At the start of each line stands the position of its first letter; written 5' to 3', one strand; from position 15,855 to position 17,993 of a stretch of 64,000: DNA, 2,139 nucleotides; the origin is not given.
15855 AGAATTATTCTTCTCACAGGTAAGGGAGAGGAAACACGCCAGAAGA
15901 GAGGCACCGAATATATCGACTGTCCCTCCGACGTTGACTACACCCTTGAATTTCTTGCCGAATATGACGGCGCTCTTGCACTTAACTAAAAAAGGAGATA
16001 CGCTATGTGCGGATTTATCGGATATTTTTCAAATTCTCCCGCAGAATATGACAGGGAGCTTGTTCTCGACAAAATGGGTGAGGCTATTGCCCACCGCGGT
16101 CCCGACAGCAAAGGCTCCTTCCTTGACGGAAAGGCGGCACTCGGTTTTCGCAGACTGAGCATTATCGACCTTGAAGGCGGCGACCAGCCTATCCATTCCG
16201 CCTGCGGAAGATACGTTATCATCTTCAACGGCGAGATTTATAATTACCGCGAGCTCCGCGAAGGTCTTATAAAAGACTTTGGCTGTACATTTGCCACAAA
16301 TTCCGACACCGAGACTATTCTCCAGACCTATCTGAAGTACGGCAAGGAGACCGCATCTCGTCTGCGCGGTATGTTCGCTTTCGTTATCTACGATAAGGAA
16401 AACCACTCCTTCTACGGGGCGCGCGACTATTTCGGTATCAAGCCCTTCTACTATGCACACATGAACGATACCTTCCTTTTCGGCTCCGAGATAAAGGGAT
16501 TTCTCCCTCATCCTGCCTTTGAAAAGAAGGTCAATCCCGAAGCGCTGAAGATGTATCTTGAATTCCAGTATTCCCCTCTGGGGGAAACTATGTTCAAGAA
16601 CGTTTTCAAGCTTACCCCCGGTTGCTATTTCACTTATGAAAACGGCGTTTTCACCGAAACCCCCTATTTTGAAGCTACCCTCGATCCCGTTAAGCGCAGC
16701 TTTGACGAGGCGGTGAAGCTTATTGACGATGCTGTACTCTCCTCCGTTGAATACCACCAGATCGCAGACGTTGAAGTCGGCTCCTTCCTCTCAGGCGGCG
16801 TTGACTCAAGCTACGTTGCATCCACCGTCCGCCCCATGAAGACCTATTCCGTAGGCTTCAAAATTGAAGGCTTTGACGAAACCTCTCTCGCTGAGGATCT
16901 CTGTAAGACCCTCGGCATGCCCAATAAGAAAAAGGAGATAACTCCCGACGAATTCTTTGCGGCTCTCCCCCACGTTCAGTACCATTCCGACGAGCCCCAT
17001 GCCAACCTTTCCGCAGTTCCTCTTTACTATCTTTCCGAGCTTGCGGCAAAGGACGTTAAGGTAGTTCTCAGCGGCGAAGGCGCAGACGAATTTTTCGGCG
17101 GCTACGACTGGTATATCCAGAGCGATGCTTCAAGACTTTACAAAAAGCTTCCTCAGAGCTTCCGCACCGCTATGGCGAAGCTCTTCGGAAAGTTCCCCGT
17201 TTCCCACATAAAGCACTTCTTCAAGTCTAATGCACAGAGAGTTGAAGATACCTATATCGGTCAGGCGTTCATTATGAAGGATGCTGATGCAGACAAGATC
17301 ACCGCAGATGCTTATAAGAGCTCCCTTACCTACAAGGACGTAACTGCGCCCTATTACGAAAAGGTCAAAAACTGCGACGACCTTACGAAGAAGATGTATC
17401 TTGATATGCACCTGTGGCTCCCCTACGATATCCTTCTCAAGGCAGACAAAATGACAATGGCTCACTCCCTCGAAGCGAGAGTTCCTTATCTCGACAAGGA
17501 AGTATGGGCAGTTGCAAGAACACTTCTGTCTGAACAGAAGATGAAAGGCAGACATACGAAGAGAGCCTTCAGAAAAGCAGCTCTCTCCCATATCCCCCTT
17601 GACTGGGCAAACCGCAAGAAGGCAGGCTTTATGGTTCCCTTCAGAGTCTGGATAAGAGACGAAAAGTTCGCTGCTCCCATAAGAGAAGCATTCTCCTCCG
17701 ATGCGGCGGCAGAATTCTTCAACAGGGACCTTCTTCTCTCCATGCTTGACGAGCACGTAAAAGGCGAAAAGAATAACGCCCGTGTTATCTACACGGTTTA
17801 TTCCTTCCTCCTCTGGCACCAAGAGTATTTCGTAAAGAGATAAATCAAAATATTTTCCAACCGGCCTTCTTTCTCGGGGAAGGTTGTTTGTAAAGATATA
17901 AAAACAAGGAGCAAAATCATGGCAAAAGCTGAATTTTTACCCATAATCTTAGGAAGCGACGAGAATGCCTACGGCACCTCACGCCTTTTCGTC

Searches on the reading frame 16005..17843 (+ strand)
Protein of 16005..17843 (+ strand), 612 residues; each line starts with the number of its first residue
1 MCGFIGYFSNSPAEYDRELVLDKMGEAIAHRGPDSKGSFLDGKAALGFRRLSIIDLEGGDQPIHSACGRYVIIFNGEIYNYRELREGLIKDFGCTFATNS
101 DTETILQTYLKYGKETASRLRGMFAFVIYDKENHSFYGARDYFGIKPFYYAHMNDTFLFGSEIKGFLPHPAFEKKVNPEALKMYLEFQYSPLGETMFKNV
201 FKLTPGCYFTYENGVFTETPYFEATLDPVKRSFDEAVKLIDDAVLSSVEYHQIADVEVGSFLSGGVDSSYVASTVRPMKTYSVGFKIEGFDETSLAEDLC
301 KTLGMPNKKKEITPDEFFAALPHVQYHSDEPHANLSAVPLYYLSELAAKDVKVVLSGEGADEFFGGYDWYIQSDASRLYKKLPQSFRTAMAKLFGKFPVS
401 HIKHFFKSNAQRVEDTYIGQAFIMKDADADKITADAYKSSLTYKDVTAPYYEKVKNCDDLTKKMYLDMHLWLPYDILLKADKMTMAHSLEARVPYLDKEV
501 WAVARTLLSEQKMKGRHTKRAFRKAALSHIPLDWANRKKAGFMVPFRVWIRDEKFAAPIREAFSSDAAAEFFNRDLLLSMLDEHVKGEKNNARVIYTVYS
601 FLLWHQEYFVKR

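Call 60: search_protein_families(library=pfam, proteins=[window:16005-17843:+], max_evalue=0.001)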
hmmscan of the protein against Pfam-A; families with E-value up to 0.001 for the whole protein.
window:16005-17843:+ (612 aa): 4 families
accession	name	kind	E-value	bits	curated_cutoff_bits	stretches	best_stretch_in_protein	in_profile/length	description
PF00733.27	Asn_synthase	-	6.8e-84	283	21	1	240-606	2-354/354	Asparagine synthase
PF13537.11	GATase_7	-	7.1e-42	142.7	25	1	49-167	2-122/123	Glutamine amidotransferase domain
PF13522.11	GATase_6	-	2.6e-36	125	27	1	33-162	1-130/130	Glutamine amidotransferase domain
PF12481.13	DUF3700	-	0.00078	19.4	27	0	118-159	127-168/228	Aluminium induced protein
